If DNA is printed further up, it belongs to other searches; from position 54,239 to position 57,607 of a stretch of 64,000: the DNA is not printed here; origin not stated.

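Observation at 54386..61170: Type I R-M operon with an embedded DUF91/DUF5655-like gene and a naturally split hsdS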

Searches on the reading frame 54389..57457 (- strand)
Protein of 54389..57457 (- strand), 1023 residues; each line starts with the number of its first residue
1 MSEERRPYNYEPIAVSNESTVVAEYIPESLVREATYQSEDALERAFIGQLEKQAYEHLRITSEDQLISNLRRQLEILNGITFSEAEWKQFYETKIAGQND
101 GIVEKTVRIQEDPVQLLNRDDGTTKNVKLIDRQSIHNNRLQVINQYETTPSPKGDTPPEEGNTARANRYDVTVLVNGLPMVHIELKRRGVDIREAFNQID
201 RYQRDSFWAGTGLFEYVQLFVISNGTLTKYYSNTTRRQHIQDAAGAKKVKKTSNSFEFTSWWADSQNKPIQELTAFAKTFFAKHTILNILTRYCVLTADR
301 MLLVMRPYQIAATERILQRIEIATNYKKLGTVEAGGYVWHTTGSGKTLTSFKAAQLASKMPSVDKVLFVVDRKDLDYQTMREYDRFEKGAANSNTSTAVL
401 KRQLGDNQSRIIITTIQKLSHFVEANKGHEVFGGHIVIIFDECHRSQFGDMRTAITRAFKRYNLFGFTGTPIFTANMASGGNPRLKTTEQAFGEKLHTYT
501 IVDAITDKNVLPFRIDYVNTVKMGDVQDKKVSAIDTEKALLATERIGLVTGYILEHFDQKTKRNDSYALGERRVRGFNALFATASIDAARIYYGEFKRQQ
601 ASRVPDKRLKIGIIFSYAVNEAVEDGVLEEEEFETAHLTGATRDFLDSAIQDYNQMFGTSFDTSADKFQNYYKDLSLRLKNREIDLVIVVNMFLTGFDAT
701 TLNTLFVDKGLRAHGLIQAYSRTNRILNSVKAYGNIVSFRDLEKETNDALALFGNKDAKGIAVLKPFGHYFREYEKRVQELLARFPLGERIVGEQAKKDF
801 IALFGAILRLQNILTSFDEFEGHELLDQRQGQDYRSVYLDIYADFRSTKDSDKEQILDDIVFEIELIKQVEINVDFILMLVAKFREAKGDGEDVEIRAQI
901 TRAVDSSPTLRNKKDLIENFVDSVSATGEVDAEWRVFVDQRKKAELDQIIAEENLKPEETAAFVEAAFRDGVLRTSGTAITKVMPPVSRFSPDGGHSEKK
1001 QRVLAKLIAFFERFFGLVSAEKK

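Call 4: search_protein_families(library=pfam, proteins=[window:54389-57457:-], max_evalue=0.01)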
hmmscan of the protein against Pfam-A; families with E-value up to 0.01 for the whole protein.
window:54389-57457:- (1023 aa): 6 families
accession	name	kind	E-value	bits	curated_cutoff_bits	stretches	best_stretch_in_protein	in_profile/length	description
PF12008.13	EcoR124_C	-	1.1e-70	238.7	23.1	1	763-1014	2-260/260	Type I restriction and modification enzyme - subunit R C terminal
PF22679.2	T1R_D3-like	-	3.7e-58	196.8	27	1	576-741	2-158/158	Type I restriction enzyme subunit R domain 3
PF18766.7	SWI2_SNF2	-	1.2e-55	189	26.7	1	308-536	1-206/221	SWI2/SNF2 ATPase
PF04313.20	HSDR_N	-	1.7e-45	155.7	25.1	1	36-238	1-197/198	Type I restriction enzyme R protein N terminus (HSDR_N)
PF04851.21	ResIII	-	5.1e-37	127.8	22.5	1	304-472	3-163/164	Type III restriction enzyme, res subunit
PF00270.35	DEAD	-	1.2e-09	38.5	26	1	338-472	19-161/167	DEAD/DEAH box helicase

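Call 5: search_protein_families(library=ncbifam, proteins=[window:54389-57457:-], max_evalue=0.01)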
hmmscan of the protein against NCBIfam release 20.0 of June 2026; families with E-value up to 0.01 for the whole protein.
window:54389-57457:- (1023 aa): 3 families
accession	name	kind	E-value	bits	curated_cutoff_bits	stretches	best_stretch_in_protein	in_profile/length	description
TIGR00348.1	hsdR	subfamily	1.7e-162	542.4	284.55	1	52-759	14-674/674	HsdR family type I site-specific deoxyribonuclease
NF046051.1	restrict_EcoAI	equivalog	2.6e-11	42.7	550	1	279-526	120-359/768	EcoAI/FtnUII family type I restriction enzme subunit R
TIGR04095.1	dnd_restrict_1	equivalog_domain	0.00019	20.6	600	1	339-514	30-206/451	DNA phosphorothioation system restriction enzyme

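Call 6: search_protein_families(library=padloc, proteins=[window:54389-57457:-], max_evalue=0.01)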
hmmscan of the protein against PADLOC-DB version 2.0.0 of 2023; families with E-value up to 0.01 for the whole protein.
window:54389-57457:- (1023 aa): 8 families
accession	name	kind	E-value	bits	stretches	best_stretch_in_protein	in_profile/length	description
PDLC03048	REase_I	-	0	1134.1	1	35-1015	2-970/976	Type I restriction enzyme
PDLC03043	REase_I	-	1.4e-85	285.2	1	11-324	6-292/313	Type I restriction enzyme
PDLC03045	REase_I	-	1.6e-72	242.8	1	118-743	91-687/995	Type I restriction enzyme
PDLC03046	REase_I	-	1.2e-61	206.8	2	162-525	127-501/1025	Type I restriction enzyme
PDLC03040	REase_I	-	1.2e-48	163.7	1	38-760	6-700/1029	Type I restriction enzyme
PDLC03044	REase_I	-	1e-32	111.2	1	164-754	130-701/1034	Type I restriction enzyme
PDLC03041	REase_I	-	5.3e-29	98.8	2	233-513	244-517/1099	Type I restriction enzyme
PDLC02707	PbeA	-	3.5e-11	40.4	1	335-513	270-450/672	PbeA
